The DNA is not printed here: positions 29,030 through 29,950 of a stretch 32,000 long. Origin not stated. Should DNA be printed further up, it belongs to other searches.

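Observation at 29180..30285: A second, diverged copy of the cysteine-rich / small-membrane-protein cassette sits outside the integrated element, walled in by IS elements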

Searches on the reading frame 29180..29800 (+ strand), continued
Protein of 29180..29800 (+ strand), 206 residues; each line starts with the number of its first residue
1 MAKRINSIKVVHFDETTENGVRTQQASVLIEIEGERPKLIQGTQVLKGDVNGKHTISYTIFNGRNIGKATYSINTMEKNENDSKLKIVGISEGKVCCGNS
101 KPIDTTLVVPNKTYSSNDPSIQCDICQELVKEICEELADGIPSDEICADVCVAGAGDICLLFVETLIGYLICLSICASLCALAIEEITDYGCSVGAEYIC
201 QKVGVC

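Call 96: search_protein_families(library=pfam, proteins=[P0109, P0111, P0116, P0118, P0105, P0106, P0120, P0121, P0129, P0139], max_evalue=0.01)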
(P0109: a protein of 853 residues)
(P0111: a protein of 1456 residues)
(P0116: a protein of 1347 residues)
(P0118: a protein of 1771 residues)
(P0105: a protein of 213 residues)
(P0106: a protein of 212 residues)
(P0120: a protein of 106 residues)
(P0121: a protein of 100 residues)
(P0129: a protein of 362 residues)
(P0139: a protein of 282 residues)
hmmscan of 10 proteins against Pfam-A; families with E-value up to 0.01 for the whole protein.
P0109 (853 aa): 12 families
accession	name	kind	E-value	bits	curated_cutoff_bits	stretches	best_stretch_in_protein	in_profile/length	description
PF17892.7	Cadherin_5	-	2.8e-210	681.7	26.5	9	372-462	1-98/98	Cadherin-like domain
PF17963.7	Big_9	-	9.9e-205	664.6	23.6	9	373-460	1-89/89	Bacterial Ig domain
PF17803.7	Cadherin_4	-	8.5e-184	596.9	25.1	9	271-334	1-67/71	Bacterial cadherin-like domain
PF19076.6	CshA_repeat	-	5.9e-18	65.9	27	0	201-257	26-81/103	Surface adhesin CshA repetitive domain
PF16323.11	DUF4959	-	8.7e-14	52.2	32.9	0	429-449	23-43/106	Domain of unknown function (DUF4959)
PF23023.1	Anti-Pycsar_Apyc1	-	8.7e-09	35.6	50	0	440-475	181-216/250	Anti-Pycsar protein Apyc1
PF19217.5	CoV_NSP4_N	-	1.2e-06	28.3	25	0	503-539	76-112/353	Coronavirus replicase NSP4, N-terminal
PF19812.4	DUF6295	-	4.7e-06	27.2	25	0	82-128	10-56/87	Family of unknown function (DUF6295)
PF22149.1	Tt1219-like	-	4.2e-05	23.6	27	0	250-292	56-98/191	Type IV pilin Tt1219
PF18962.6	Por_Secre_tail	-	6e-05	23.7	27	0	310-348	5-44/75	Secretion system C-terminal sorting domain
PF13573.12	SprB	-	0.0001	22.3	28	0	70-82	24-36/37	SprB repeat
PF19212.5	CoV_NSP2_C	-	0.0085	16.7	25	0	575-615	52-92/116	Coronavirus replicase NSP2, C-terminal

P0111 (1456 aa): 8 families
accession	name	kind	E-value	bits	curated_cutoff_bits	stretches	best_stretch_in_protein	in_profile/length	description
PF17963.7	Big_9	-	1.4e-38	132.1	23.6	10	142-236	2-88/89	Bacterial Ig domain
PF17892.7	Cadherin_5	-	1.1e-24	86.5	26.5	1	149-238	11-97/98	Cadherin-like domain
PF18568.6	COS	-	3.4e-19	69.1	27.1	0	377-412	14-47/52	TRIM C-terminal subgroup One Signature domain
PF07292.18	NID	-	6.2e-13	49.5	25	0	218-259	28-69/90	Nmi/IFP 35 domain (NID)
PF18669.6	Trp_ring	-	2.2e-09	37.8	27.1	0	306-324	33-50/51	Trimeric autotransporter adhesin Trp ring domain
PF15330.11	SIT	-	1.5e-05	25.9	27.6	0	208-236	81-109/114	SHP2-interacting transmembrane adaptor protein, SIT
PF14900.11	DUF4493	-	0.00024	21.5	27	0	28-132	123-220/226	Domain of unknown function (DUF4493)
PF19079.5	CFSR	-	0.0016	19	27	0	111-129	14-32/49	Collagen-flanked surface repeat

P0116 (1347 aa): 16 families
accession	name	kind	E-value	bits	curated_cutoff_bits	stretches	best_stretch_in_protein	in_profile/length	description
PF17963.7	Big_9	-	1.2e-172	561.8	23.6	8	429-516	1-89/89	Bacterial Ig domain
PF17803.7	Cadherin_4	-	2.9e-168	547.2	25.1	12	419-482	1-67/71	Bacterial cadherin-like domain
PF17892.7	Cadherin_5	-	4.3e-152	495.1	26.5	7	428-518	1-98/98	Cadherin-like domain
PF00028.23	Cadherin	-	2.8e-37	127.4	28.8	5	917-1009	1-91/93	Cadherin domain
PF23592.1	Cadherin_CELSR2_9th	-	4.3e-25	88.2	36.8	4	904-966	2-66/100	CELSR2-like, ninth cadherin domain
PF22914.2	Fibulin_C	-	8.6e-15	55.3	24.6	0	1033-1073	12-53/99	Fibulin C-terminal Ig-like domain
PF19076.6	CshA_repeat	-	1.1e-10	42.6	27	0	167-229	28-90/103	Surface adhesin CshA repetitive domain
PF16323.11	DUF4959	-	1.3e-07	32.4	32.9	0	485-504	23-42/106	Domain of unknown function (DUF4959)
PF08758.17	Cadherin_pro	-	1.1e-05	26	23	0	800-856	4-57/90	Cadherin prodomain like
PF10604.15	Polyketide_cyc2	-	1.4e-05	25.9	27.4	0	964-1058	9-106/142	Polyketide cyclase / dehydrase and lipid transport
PF09929.15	DUF2161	-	0.00011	22.7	27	0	1050-1084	84-118/118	Putative PD-(D/E)XK phosphodiesterase (DUF2161)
PF24393.1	Pepco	-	0.0002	22.3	27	0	956-975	82-101/112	Pepco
PF23023.1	Anti-Pycsar_Apyc1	-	0.00089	19.2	50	0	680-715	181-216/250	Anti-Pycsar protein Apyc1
PF19217.5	CoV_NSP4_N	-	0.0012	18.5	25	0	282-320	75-113/353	Coronavirus replicase NSP4, N-terminal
PF22429.2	HutF_N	-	0.0015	18.8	25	0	847-868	21-41/45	Formimidoylglutamate deiminase HutF, N-terminal domain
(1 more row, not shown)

P0118 (1771 aa): 3 families
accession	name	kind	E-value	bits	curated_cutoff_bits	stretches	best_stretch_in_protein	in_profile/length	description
PF17963.7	Big_9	-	8.7e-53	177.6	23.6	5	1459-1548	1-89/89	Bacterial Ig domain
PF17892.7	Cadherin_5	-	1.9e-41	140.3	26.5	3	1459-1550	2-98/98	Cadherin-like domain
PF17803.7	Cadherin_4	-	2.8e-14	53.8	25.1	1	1454-1517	6-71/71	Bacterial cadherin-like domain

P0105 (213 aa): 1 family
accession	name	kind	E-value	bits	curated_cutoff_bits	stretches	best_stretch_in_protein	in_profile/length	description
PF04205.19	FMN_bind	-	0.0017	19.4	22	1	7-90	12-60/77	FMN-binding domain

P0106 (212 aa): 0 families

P0120 (106 aa): 0 families

P0121 (100 aa): 0 families

P0129 (362 aa): 0 families

P0139 (282 aa): 0 families

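Call 98: search_protein_families(library=ncbifam, proteins=[P0139, P0129, P0120, P0132, P0138, P0105, P0106, P0108, P0112, L002:7530-8411:+], max_evalue=0.01)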
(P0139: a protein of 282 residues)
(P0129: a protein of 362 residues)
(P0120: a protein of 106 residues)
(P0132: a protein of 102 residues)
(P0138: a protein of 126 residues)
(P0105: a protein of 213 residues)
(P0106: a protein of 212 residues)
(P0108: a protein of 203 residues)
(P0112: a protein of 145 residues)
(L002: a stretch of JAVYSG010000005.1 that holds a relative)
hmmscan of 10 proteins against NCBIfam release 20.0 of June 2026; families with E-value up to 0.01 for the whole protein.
P0139 (282 aa): 1 family
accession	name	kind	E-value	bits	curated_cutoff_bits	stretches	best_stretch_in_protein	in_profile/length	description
TIGR04449.1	halocin_C8_dom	subfamily_domain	3.6e-09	37.5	24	1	211-281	1-69/69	halocin C8-like domain-containing protein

P0129 (362 aa): 0 families

P0120 (106 aa): 1 family
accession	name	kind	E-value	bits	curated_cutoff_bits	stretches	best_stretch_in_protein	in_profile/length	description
TIGR04449.1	halocin_C8_dom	subfamily_domain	0.00039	21.3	24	1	25-106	3-69/69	halocin C8-like domain-containing protein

P0132 (102 aa): 1 family
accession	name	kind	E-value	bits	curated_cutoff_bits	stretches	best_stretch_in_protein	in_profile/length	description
TIGR04449.1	halocin_C8_dom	subfamily_domain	1.4e-08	35.6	24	1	24-102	1-69/69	halocin C8-like domain-containing protein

P0138 (126 aa): 1 family
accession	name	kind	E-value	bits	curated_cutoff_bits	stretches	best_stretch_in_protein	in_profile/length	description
TIGR04449.1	halocin_C8_dom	subfamily_domain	1.6e-05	25.8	24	1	45-125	1-69/69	halocin C8-like domain-containing protein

P0105 (213 aa): 1 family
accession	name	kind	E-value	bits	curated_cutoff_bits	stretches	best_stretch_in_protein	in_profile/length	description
TIGR04449.1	halocin_C8_dom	subfamily_domain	0.00091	20.2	24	1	128-211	1-69/69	halocin C8-like domain-containing protein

P0106 (212 aa): 1 family
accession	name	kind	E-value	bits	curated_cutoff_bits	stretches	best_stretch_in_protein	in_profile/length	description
TIGR04449.1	halocin_C8_dom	subfamily_domain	0.00024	22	24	1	129-207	1-69/69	halocin C8-like domain-containing protein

P0108 (203 aa): 2 families
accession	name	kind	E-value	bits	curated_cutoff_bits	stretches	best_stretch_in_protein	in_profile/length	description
NF042955.1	Ppl_antiphage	equivalog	0.0077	14.2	1000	1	33-78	309-353/882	anti-phage protein Ppl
TIGR04449.1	halocin_C8_dom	subfamily_domain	0.0097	16.9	24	0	120-203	1-69/69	halocin C8-like domain-containing protein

P0112 (145 aa): 1 family
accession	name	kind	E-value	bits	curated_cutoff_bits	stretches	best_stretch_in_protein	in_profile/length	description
TIGR04449.1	halocin_C8_dom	subfamily_domain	0.0013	19.6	24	1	61-144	1-69/69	halocin C8-like domain-containing protein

L002:7530-8411:+ (293 aa): 0 families

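Call 106: search_protein_families(library=pfam, alignment_id=A5, max_evalue=1)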
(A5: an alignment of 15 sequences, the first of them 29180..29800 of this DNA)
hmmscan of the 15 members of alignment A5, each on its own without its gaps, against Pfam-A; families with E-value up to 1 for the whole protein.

A. member 1, window:29180-29800:+ (206 aa): 2 families
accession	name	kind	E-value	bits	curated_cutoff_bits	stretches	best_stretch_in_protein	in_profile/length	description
PF20901.3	Sf6_terminase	-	0.027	15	27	1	127-149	3-25/106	Bacteriophage Sf6, terminase small subunit-like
PF21936.2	Pcf11_C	-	0.058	13.8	26.7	1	108-135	4-28/54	Pcf11, C-terminal domain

B. families by the number of members that match (of 15 scanned): 9 families
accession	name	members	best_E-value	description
PF20901.3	Sf6_terminase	4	0.027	Bacteriophage Sf6, terminase small subunit-like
PF06523.16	DUF1106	3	0.00069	Protein of unknown function (DUF1106)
PF12719.13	Cnd3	3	0.044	Nuclear condensing complex subunits, C-term domain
PF01833.30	TIG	1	0.017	IPT/TIG domain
PF21936.2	Pcf11_C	1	0.058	Pcf11, C-terminal domain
PF13344.12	Hydrolase_6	1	0.13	Haloacid dehalogenase-like hydrolase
PF02749.22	QRPTase_N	1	0.18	Quinolinate phosphoribosyl transferase, N-terminal domain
PF16830.10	NBD94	1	0.3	Nucleotide-Binding Domain 94 of RH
PF08789.15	PBCV_basic_adap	1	0.31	PBCV-specific basic adaptor domain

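Call 113: list_cluster_members(proteins=[window:29180-29800:+, window:29821-30072:+, window:30076-30285:+, window:3043-3684:+, window:3728-4255:+, window:4265-4519:+, window:4557-4781:+])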
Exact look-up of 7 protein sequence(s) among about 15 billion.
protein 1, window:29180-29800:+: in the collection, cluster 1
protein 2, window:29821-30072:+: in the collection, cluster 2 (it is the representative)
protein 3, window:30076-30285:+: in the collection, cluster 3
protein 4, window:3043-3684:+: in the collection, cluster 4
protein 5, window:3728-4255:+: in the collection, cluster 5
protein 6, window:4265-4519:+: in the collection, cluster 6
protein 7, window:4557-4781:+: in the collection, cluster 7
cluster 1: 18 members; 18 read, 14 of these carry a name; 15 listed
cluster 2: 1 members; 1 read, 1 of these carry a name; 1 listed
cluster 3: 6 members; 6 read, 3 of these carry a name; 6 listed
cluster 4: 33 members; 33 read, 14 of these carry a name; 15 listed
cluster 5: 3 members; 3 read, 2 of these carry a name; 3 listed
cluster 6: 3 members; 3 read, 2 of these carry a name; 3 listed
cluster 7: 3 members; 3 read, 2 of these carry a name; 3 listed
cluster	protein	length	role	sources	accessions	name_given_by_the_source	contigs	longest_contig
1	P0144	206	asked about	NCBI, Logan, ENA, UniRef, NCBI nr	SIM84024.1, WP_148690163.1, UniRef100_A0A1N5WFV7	halocin C8-like domain-containing protein [Cuniculiplasma divulgatum] | Predicted metal-binding protein n=1 Tax=Cuniculiplasma divulgatum TaxID=1673428 ...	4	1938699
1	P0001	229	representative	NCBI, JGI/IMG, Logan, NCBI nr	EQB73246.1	MAG: hypothetical protein AMDU4_FER2C00086G0032 [Ferroplasma sp. Type II]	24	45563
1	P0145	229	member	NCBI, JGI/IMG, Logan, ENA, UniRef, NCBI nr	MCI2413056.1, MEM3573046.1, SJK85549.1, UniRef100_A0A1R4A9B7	MAG: halocin C8-like domain-containing protein [Nitrososphaeria archaeon] | Predicted metal-binding protein n=1 Tax=Cuniculiplasma divulgatum TaxID=1673428 ... | halocin C8-like domain-containing protein [Cuniculiplasma sp.]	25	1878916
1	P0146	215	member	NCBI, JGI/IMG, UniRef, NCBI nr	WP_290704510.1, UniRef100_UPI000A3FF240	halocin C8-like domain-containing protein [Ferroplasma sp. Type II] | halocin C8-like bacteriocin domain-containing protein | halocin C8-like domain-containing protein n=1 Tax=Ferroplasma sp. Type II TaxID=261388 ...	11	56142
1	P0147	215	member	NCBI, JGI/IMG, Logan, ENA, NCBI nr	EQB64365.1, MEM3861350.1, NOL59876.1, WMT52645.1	MAG: hypothetical protein AMDU3_IPLC00005G0021 [Thermoplasmatales archaeon I-plasma] | halocin C8-like bacteriocin domain-containing protein | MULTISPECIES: halocin C8-like domain-containing protein [Thermoplasmatales]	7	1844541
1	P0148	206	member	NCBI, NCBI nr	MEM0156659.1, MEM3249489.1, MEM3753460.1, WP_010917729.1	MAG: halocin C8-like domain-containing protein [Thermoplasmataceae archaeon] | halocin C8-like domain-containing protein [Cuniculiplasma divulgatum]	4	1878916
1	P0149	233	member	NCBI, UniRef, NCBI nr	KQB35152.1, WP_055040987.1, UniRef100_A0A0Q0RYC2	halocin C8-like domain-containing protein [Acidiplasma cupricumulans] | Saposin B-type domain-containing protein n=1 Tax=Acidiplasma cupricumulans TaxID=312540 ...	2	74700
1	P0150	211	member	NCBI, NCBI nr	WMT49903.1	MAG: halocin C8-like domain-containing protein [Thermoplasmatales archaeon]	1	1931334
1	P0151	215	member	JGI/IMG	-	hypothetical protein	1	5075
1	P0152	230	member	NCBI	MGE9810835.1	halocin C8-like domain-containing protein [Ferroplasma acidiphilum]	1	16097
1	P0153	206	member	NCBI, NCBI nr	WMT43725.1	MAG: halocin C8-like domain-containing protein [Cuniculiplasma divulgatum]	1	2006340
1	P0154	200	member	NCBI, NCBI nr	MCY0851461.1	MAG: halocin C8-like domain-containing protein [Thermoplasma acidophilum] | halocin C8-like domain-containing protein [Thermoplasma acidophilum]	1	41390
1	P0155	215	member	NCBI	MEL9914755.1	MAG: halocin C8-like domain-containing protein [Thermoplasmatales archaeon]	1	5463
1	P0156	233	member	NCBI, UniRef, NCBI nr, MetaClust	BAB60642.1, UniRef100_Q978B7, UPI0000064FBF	TVG1550926 [Thermoplasma volcanium GSS1] | TVG1550926 protein n=3 Tax=Thermoplasmatales TaxID=2301 RepID=Q978B7_THEVO | status=active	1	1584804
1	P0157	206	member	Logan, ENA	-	-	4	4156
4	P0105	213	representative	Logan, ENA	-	-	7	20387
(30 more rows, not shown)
